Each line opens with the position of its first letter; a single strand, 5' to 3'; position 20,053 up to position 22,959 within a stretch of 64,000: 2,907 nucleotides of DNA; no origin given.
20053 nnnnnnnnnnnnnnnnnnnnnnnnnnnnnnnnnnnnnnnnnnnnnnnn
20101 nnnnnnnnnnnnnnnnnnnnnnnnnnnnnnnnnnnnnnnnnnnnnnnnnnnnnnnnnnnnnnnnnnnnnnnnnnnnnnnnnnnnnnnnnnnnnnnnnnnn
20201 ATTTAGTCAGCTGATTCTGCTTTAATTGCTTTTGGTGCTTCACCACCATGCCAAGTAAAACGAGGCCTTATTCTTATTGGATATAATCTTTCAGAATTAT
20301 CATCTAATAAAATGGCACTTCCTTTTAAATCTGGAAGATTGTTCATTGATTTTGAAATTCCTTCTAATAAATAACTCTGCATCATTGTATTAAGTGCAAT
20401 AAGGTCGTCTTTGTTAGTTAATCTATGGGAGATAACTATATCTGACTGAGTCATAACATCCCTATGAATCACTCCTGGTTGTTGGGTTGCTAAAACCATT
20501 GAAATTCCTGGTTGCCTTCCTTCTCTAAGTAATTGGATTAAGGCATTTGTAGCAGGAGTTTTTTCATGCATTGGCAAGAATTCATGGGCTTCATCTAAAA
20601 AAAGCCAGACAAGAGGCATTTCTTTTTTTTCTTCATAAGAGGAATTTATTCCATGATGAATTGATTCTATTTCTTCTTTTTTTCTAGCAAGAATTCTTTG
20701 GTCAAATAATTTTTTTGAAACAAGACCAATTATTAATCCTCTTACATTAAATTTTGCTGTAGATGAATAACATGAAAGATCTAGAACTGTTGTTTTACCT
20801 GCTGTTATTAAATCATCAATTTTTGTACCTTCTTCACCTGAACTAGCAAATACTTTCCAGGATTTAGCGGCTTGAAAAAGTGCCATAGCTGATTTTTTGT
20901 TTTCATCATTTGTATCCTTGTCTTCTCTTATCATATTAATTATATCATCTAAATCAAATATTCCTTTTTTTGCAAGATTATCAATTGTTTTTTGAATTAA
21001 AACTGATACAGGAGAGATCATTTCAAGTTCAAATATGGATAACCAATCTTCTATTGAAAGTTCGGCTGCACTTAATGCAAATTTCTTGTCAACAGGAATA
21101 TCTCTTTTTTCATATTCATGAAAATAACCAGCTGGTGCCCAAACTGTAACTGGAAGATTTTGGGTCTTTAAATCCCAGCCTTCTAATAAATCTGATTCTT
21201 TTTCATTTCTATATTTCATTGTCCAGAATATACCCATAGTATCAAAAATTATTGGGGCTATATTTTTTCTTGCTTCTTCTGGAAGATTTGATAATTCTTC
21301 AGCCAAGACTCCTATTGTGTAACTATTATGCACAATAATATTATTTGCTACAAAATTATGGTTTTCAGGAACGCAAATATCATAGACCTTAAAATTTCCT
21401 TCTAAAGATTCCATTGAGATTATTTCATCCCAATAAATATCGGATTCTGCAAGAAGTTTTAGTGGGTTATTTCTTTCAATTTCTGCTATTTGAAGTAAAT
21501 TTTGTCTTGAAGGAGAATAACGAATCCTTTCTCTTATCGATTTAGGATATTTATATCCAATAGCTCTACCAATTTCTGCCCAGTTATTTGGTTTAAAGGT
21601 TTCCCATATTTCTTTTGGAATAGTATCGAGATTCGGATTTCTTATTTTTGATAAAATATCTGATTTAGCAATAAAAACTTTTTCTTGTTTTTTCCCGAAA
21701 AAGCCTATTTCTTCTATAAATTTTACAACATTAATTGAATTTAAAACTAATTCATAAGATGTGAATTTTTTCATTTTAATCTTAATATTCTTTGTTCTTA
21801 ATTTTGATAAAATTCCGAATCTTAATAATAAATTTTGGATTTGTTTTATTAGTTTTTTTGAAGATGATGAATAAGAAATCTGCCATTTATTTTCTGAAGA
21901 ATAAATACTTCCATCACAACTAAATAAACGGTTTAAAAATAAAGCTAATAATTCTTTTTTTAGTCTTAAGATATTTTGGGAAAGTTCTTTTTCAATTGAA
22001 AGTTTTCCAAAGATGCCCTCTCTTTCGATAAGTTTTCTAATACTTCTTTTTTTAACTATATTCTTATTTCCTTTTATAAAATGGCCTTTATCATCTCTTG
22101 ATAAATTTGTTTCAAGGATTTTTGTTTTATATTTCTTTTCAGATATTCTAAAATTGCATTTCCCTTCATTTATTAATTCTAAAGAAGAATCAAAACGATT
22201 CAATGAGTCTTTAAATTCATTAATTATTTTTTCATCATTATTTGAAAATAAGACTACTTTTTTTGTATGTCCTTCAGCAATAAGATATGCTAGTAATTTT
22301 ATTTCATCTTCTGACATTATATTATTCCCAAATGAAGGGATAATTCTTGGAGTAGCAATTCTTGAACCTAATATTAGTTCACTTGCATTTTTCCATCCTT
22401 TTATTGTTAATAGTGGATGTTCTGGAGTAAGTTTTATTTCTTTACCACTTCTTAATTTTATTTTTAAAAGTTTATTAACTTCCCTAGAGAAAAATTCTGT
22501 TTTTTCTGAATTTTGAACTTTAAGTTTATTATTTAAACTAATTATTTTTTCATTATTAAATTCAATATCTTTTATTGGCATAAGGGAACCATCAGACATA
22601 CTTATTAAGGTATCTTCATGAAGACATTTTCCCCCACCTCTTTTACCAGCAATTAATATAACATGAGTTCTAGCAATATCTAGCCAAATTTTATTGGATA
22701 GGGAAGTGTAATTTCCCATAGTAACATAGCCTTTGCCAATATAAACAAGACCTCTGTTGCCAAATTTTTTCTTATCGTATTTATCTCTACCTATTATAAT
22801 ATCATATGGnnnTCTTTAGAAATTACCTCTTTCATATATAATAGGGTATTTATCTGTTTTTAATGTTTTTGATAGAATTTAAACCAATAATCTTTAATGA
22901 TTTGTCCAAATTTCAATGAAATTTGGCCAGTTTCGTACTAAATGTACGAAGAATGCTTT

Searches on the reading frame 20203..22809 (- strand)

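Call 8: search_protein_families(library=pfam, proteins=[window:20203-22809:-], max_evalue=0.01)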
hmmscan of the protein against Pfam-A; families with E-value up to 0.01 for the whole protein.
window:20203-22809:- (868 aa): 5 families
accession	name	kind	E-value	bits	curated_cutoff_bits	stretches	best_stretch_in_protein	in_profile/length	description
PF14890.11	Intein_splicing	-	2.8e-25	89.4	35.8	1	70-495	2-155/155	Intein splicing domain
PF14528.11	LAGLIDADG_3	-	1.9e-22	79.8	22.5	1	287-369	2-82/82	LAGLIDADG-like domain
PF05707.18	Zot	-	0.0011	18.9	20.3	1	735-795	84-145/197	Zonular occludens toxin (Zot)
PF01079.26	Hint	-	0.0058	16.7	29.7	0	60-143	11-96/213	Hint module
PF14623.11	Vint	-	0.0069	16.6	27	0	62-142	2-73/166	Hint-domain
